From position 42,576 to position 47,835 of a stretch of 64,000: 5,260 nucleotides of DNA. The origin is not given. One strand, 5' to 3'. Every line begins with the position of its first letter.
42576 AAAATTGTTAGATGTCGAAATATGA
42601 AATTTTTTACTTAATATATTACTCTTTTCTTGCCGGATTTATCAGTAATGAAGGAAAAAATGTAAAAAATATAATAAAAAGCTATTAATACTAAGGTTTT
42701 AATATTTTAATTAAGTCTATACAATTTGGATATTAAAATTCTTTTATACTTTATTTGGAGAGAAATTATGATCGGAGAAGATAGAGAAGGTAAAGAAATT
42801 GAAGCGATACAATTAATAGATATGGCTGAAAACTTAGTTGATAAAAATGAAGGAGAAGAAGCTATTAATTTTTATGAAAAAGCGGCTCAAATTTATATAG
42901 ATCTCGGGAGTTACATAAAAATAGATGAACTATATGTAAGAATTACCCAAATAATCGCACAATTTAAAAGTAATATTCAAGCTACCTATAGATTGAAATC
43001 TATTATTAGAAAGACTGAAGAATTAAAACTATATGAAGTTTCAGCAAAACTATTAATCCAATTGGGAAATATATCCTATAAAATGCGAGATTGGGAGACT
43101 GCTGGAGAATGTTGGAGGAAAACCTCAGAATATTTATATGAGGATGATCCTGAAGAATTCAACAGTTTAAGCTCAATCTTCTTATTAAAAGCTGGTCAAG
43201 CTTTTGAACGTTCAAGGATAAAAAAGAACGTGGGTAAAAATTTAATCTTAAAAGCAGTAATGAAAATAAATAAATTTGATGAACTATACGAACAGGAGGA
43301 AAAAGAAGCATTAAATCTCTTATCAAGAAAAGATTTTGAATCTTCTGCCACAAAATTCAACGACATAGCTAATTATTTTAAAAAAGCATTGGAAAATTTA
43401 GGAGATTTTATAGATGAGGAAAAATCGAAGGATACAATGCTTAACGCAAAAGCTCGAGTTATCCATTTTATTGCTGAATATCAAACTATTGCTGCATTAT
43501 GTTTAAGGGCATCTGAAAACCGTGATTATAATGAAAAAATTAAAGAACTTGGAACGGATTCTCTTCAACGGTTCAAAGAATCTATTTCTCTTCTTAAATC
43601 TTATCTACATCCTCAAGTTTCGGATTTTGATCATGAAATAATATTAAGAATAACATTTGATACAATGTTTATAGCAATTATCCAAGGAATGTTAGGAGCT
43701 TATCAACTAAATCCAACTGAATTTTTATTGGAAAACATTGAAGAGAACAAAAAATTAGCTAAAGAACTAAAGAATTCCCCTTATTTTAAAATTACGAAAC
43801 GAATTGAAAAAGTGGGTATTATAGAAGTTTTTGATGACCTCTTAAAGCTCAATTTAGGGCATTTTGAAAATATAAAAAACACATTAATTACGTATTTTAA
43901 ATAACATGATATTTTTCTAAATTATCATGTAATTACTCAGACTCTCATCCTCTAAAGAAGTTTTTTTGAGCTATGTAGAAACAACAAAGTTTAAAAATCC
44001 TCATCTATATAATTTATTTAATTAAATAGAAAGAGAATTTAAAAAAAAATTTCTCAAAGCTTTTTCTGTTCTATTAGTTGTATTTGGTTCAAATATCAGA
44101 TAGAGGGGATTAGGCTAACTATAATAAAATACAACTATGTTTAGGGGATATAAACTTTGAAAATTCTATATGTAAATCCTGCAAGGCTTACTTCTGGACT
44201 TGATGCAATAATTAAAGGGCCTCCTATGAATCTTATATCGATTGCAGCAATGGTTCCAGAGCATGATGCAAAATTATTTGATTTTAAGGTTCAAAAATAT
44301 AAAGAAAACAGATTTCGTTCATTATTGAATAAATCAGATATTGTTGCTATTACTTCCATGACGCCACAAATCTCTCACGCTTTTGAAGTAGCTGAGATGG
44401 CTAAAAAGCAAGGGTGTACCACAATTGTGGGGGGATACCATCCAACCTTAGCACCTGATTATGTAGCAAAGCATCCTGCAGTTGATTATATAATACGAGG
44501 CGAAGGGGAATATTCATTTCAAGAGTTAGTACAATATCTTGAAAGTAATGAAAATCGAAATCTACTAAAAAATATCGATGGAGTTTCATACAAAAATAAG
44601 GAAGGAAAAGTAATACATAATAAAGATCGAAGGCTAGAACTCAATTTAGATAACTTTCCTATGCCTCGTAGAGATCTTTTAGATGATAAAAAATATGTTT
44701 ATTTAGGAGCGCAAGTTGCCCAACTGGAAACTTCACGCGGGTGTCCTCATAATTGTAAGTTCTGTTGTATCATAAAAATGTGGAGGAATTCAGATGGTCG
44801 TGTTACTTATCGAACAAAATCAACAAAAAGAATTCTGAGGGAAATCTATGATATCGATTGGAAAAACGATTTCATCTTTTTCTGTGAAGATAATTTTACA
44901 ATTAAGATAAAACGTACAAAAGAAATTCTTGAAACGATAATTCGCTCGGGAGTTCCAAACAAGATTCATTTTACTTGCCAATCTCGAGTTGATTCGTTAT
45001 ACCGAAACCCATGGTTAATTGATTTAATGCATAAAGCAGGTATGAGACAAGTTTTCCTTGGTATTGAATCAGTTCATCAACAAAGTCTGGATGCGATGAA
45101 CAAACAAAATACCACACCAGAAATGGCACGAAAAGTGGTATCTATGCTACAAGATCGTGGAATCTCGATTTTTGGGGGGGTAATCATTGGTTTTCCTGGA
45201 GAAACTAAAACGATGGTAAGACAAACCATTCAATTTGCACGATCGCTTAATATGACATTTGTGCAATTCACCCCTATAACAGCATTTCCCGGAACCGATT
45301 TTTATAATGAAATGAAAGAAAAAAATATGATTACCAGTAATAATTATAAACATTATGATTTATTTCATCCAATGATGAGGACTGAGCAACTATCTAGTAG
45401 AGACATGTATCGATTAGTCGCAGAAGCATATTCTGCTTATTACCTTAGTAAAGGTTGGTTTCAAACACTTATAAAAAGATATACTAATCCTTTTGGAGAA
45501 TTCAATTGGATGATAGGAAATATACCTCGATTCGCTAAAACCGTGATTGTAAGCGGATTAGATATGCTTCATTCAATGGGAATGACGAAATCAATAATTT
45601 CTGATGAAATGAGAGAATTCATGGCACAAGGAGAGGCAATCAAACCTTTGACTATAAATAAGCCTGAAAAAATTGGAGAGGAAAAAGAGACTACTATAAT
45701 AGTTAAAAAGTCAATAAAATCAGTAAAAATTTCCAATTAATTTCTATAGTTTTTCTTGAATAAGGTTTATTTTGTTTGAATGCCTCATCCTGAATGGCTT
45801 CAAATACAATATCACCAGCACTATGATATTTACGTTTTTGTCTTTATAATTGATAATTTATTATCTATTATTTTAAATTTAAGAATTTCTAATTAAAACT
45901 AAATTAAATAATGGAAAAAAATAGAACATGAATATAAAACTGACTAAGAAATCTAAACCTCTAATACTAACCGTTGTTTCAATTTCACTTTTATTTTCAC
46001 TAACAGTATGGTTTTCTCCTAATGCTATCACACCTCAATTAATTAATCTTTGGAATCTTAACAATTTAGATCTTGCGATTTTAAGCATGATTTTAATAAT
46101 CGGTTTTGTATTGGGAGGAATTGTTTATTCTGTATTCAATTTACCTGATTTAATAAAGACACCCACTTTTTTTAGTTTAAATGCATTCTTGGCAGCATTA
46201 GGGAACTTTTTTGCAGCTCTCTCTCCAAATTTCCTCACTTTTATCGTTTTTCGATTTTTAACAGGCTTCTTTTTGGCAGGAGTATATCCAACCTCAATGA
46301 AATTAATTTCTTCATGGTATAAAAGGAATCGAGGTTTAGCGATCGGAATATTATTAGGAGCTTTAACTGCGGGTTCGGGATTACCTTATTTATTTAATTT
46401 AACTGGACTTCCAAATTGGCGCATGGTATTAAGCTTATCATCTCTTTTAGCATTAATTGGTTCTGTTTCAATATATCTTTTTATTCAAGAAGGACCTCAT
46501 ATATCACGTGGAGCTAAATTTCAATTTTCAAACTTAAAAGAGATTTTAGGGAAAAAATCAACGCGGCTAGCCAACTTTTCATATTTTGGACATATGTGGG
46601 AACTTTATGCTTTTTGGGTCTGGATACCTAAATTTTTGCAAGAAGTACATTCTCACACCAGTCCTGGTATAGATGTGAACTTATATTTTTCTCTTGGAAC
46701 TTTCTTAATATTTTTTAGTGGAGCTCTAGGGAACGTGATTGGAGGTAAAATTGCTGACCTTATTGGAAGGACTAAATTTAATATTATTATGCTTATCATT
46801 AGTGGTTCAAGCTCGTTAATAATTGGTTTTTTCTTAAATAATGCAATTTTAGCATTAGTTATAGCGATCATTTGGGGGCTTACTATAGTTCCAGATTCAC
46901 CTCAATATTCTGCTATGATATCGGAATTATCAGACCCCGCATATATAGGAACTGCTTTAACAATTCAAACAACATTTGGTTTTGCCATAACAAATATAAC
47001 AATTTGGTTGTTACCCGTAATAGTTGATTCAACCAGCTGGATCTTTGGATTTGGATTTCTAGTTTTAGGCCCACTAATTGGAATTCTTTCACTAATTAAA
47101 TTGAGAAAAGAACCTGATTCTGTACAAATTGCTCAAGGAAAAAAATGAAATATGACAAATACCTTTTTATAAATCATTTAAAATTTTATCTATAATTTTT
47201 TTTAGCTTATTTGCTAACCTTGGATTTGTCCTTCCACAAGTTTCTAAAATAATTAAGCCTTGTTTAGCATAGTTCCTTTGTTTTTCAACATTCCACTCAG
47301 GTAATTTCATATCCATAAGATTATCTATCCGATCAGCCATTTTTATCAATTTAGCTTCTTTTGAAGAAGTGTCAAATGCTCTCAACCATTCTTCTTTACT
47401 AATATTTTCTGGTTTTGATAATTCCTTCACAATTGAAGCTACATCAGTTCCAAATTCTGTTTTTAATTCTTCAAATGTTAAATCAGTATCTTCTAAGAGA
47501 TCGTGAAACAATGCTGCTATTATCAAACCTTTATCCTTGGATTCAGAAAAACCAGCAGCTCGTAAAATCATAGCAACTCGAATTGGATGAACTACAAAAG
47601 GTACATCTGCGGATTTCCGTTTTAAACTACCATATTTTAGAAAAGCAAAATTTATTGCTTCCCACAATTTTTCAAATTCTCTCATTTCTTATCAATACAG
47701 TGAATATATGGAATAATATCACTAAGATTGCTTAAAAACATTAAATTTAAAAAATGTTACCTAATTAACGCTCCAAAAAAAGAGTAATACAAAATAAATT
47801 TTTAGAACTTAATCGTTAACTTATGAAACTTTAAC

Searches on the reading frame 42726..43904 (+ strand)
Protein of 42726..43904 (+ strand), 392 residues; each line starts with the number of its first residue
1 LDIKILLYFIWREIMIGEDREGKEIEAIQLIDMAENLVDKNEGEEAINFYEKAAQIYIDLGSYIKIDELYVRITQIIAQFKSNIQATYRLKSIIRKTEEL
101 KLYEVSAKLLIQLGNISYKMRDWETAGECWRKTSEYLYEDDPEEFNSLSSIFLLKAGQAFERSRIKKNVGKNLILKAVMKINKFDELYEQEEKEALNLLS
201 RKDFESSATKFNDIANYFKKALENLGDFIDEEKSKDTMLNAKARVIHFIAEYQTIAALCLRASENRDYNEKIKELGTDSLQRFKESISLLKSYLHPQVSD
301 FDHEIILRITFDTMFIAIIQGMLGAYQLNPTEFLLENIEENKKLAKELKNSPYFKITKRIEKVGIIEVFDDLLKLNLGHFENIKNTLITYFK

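Call 3: search_protein_families(library=pfam, proteins=[window:42726-43904:+], max_evalue=1)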
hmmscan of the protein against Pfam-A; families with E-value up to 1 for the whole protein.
window:42726-43904:+ (392 aa): 8 families
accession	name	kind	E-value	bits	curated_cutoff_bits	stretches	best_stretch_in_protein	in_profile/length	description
PF07719.23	TPR_2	-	3.7e-05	24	27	1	107-132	1-26/34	Tetratricopeptide repeat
PF00515.34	TPR_1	-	0.00046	20.3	27.8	0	107-132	1-26/34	Tetratricopeptide repeat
PF14938.12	SNAP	-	0.0027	17.7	25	1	29-108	116-196/282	Soluble NSF attachment protein, SNAP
PF13424.12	TPR_12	-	0.0034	18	30.1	0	30-57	48-75/77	Tetratricopeptide repeat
PF13176.12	TPR_7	-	0.015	15.8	27.9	0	39-59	11-31/36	Tetratricopeptide repeat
PF02071.26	NSF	-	0.16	13.2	27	0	46-57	1-12/12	Aromatic-di-Alanine (AdAR) repeat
PF20203.3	DUF6565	-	0.35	11.6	24.5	1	117-208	7-67/86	Domain of unknown function (DUF6565)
PF04212.24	MIT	-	0.4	11.2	30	0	26-55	3-32/66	MIT (microtubule interacting and transport) domain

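Call 66: search_solved_structures(query=A8, max_evalue=1, show_alignments=1)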
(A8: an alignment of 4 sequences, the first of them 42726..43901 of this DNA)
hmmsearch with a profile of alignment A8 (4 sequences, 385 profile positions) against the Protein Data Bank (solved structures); distinct sequences matched with E-value up to 1: 30.
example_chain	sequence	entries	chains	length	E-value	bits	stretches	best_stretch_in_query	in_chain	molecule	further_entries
9qhb_A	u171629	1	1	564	1.5e-08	37.1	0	87-134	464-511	Engineered tetratricopeptide repeat protein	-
8bu0_A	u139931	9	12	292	1.2e-06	30.8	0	98-134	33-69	Consensus tetratricopeptide repeat protein | Crystal structure of an 8-repeat consensus TPR superhelix with Zinc. | Monomer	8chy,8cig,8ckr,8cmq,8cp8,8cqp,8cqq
9qhc_A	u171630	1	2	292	2.9e-06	29.6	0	98-134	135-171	Engineered tetratricopeptide repeat protein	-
7obi_A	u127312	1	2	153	5.5e-06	28.7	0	98-134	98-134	CTPR-rv4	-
2wqh_A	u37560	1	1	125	3.8e-05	25.9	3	98-140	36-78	CTPR3Y3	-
2fo7_A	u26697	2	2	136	0.00012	24.3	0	98-134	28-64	SYNTHETIC CONSENSUS TPR PROTEIN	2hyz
8ch0_A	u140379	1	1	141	0.00015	23.9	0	98-134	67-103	Consensus tetratricopeptide repeat protein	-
1na0_A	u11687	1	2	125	0.0028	19.7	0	98-134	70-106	designed protein CTPR3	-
9ojz_J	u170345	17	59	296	0.0054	18.8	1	22-158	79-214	Alpha-soluble NSF attachment protein | Alpha-soluble NSF attachment protein isoform X2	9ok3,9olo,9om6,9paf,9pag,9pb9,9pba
3j96_G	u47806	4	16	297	0.0056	18.8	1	22-158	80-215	Alpha-soluble NSF attachment protein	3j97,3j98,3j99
5o09_1C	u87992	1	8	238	0.0058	18.7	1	92-149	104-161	Bacterial kinesin light chain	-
2avp_A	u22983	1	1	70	0.0069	18.5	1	98-134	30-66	synthetic consensus TPR protein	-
5o01_A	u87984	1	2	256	0.0074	18.4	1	92-149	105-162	BKLC (bacterial kinesin-light chain-like)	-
6mdm_K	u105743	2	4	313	0.0076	18.3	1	22-158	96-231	Alpha-soluble NSF attachment protein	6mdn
6ip1_E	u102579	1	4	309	0.016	17.3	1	22-158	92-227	Alpha-soluble NSF attachment protein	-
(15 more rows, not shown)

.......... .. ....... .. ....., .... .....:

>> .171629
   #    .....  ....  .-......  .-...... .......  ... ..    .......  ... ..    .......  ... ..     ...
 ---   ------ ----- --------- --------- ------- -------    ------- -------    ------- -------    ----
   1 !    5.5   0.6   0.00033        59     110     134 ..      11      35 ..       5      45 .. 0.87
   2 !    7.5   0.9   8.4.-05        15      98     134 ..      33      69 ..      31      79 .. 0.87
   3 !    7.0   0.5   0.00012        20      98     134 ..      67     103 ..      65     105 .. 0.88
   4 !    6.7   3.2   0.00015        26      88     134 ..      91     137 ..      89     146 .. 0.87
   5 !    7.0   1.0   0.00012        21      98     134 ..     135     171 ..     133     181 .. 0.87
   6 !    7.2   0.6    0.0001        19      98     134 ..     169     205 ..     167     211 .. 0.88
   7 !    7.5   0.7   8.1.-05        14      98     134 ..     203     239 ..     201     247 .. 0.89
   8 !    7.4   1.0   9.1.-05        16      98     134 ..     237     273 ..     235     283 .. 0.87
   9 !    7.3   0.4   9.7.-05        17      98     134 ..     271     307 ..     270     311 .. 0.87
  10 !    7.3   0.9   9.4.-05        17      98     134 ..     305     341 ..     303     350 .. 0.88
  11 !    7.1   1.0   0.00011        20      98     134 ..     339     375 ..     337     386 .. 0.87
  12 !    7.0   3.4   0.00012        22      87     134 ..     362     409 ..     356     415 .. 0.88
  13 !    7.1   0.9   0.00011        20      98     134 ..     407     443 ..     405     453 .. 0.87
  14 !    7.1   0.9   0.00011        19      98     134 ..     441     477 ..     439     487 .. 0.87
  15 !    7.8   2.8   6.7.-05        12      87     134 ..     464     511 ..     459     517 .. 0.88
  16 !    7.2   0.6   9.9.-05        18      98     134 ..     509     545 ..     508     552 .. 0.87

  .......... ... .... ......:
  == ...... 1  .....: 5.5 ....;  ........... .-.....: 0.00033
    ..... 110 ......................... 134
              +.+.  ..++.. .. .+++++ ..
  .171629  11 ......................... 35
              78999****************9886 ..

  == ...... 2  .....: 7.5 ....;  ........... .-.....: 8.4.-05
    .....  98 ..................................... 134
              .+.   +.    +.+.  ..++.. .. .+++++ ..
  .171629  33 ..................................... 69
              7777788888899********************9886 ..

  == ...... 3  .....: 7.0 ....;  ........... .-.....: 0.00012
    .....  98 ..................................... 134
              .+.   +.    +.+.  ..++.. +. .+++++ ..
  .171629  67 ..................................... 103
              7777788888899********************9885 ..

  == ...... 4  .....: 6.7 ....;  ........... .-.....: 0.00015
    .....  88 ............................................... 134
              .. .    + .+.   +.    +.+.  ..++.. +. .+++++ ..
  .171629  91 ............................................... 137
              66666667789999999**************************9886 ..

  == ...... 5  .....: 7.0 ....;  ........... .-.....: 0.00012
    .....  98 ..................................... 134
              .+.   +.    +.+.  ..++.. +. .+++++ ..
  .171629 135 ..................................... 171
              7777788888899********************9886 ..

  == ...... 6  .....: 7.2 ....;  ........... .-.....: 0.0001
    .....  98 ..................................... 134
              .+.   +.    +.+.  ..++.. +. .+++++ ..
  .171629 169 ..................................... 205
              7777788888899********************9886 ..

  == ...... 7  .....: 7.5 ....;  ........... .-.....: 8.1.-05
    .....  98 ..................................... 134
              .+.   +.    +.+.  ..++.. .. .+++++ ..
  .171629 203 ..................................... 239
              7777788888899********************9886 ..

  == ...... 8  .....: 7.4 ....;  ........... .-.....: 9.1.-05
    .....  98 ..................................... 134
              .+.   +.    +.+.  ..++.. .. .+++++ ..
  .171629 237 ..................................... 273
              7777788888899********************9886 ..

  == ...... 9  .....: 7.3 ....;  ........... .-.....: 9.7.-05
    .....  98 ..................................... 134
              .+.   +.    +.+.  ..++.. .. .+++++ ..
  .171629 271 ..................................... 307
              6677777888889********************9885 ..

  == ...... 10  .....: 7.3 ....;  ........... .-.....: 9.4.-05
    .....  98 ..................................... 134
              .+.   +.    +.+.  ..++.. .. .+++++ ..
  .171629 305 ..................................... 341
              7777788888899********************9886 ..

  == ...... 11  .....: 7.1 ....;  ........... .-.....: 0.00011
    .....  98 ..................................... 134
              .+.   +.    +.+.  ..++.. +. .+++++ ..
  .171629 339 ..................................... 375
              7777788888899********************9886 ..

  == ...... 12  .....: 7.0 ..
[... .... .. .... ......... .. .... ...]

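Call 94: search_protein_families(library=padloc, proteins=[window:42726-43904:+], max_evalue=0.01)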
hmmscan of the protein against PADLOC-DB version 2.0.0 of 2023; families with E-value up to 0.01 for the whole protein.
window:42726-43904:+ (392 aa): 0 families

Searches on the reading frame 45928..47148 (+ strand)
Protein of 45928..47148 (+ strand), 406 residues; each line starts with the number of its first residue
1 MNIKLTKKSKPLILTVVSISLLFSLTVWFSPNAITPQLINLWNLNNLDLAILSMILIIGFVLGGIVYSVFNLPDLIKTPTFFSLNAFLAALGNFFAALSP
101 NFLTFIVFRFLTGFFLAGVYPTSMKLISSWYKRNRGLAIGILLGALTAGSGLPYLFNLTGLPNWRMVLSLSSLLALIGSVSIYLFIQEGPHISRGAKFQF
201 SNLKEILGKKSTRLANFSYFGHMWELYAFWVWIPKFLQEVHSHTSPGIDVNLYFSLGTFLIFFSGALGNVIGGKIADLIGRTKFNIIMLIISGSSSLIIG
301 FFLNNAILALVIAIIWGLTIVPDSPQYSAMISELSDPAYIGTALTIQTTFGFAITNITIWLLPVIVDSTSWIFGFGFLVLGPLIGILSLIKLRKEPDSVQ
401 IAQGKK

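Call 64: search_protein_families(library=pfam, proteins=[window:45928-47148:+], max_evalue=0.001)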
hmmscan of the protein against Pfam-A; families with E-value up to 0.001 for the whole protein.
window:45928-47148:+ (406 aa): 1 family
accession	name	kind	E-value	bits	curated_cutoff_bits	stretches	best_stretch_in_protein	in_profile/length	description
PF07690.21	MFS_1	-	1.4e-24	87.1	33.4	2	18-265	2-255/347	Major Facilitator Superfamily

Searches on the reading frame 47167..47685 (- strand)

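Call 64: search_protein_families(library=pfam, proteins=[window:47167-47685:-], max_evalue=0.001)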
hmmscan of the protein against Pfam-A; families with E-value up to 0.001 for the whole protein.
window:47167-47685:- (172 aa): 2 families
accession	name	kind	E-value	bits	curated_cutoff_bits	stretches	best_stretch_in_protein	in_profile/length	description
PF13328.12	HD_4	-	4.7e-14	52.8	27.2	1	17-126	8-127/156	HD domain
PF01966.28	HD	-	2.9e-08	34.4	22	1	33-122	4-115/116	HD domain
